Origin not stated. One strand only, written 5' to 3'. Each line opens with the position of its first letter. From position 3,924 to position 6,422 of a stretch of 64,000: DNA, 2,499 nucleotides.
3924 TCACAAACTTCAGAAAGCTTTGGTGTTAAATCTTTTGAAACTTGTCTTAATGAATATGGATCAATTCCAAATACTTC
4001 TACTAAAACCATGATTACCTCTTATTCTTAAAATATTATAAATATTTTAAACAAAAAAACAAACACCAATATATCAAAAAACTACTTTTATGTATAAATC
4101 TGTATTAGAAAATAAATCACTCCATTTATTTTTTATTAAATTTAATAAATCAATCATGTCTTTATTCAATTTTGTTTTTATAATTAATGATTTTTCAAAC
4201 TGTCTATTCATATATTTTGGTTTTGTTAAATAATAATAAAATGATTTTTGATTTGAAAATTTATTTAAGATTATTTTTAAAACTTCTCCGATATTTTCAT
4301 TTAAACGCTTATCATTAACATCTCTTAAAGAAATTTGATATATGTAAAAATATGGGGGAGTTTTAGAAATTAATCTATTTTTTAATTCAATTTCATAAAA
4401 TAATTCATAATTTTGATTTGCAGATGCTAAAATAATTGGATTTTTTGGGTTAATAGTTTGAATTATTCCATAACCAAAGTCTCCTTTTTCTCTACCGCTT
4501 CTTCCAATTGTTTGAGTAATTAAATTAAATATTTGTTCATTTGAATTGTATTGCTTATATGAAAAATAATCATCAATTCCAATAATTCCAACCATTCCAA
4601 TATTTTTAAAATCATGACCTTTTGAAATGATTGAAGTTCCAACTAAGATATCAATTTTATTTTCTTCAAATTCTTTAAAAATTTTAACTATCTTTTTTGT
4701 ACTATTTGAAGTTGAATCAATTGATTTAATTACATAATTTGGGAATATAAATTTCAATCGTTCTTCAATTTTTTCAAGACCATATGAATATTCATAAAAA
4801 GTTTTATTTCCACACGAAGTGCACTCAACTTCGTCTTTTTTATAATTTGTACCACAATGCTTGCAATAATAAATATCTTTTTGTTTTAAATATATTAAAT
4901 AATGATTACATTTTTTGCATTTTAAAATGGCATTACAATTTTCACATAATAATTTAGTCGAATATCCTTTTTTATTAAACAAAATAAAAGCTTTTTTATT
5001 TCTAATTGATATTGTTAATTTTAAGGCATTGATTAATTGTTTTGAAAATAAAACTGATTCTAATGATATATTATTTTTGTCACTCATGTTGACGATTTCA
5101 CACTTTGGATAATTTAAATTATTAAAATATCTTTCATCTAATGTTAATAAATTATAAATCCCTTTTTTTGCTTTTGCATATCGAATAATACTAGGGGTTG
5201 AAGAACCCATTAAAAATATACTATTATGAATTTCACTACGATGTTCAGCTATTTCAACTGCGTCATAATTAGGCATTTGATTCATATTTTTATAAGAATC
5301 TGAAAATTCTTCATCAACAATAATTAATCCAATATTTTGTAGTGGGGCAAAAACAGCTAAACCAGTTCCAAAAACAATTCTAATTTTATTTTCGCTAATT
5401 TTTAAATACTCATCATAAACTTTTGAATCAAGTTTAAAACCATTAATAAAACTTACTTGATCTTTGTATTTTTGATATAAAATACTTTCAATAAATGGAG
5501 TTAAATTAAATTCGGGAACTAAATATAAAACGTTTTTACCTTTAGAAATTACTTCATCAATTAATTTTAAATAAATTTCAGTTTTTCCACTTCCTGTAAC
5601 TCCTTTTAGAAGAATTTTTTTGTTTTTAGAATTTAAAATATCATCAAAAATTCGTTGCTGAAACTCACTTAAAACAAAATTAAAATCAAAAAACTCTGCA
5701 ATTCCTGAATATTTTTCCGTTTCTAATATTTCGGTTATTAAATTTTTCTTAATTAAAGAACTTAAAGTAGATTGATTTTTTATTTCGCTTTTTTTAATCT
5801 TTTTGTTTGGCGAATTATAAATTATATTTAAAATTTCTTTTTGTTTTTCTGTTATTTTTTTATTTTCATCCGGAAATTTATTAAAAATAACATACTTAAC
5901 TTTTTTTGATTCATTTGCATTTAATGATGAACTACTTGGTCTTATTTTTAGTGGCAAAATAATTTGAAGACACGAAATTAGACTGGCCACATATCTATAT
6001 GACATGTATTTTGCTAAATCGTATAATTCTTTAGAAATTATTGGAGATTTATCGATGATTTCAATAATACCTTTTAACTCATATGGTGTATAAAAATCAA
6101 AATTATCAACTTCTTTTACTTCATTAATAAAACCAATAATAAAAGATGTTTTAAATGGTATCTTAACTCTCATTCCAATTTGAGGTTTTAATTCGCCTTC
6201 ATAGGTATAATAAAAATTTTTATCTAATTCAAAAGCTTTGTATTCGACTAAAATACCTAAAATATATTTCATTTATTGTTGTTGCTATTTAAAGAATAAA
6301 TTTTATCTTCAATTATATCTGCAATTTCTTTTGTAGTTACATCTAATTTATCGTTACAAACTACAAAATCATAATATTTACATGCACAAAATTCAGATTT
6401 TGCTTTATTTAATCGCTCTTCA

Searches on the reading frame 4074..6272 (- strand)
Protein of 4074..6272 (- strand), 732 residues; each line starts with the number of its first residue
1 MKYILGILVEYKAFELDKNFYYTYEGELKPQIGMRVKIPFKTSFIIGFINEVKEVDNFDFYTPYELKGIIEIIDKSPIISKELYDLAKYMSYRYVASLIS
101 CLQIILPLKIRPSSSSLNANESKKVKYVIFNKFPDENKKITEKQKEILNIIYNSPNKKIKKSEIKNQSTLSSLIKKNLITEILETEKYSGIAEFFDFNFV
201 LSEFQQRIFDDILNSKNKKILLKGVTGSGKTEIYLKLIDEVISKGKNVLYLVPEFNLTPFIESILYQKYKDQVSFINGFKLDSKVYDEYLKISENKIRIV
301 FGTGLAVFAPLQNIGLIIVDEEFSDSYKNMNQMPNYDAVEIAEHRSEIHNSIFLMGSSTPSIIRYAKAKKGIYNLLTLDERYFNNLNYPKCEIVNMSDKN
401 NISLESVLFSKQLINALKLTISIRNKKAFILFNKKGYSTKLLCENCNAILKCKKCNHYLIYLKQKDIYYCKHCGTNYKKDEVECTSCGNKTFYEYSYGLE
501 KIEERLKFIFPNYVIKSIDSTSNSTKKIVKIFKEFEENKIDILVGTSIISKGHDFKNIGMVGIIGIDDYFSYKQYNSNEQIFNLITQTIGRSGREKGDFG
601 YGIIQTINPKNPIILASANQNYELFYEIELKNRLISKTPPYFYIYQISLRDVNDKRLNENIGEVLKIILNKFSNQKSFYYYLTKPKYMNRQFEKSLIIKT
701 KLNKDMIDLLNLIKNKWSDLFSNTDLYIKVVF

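Call 56: search_protein_families(library=pfam, proteins=[window:4074-6272:-], max_evalue=0.0001)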
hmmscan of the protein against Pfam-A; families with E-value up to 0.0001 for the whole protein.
window:4074-6272:- (732 aa): 4 families
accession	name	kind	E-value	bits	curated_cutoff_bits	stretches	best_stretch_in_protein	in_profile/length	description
PF17764.6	PriA_3primeBD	-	6.2e-20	71.3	22.7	1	9-107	4-96/96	3'DNA-binding domain (3'BD)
PF00270.35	DEAD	-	1.7e-12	47.9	26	1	203-360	2-160/167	DEAD/DEAH box helicase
PF04851.21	ResIII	-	6.5e-11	42.8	22.5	1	200-328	3-141/164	Type III restriction enzyme, res subunit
PF00271.37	Helicase_C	-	2.9e-08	34.4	23.5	1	502-594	28-108/110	Helicase conserved C-terminal domain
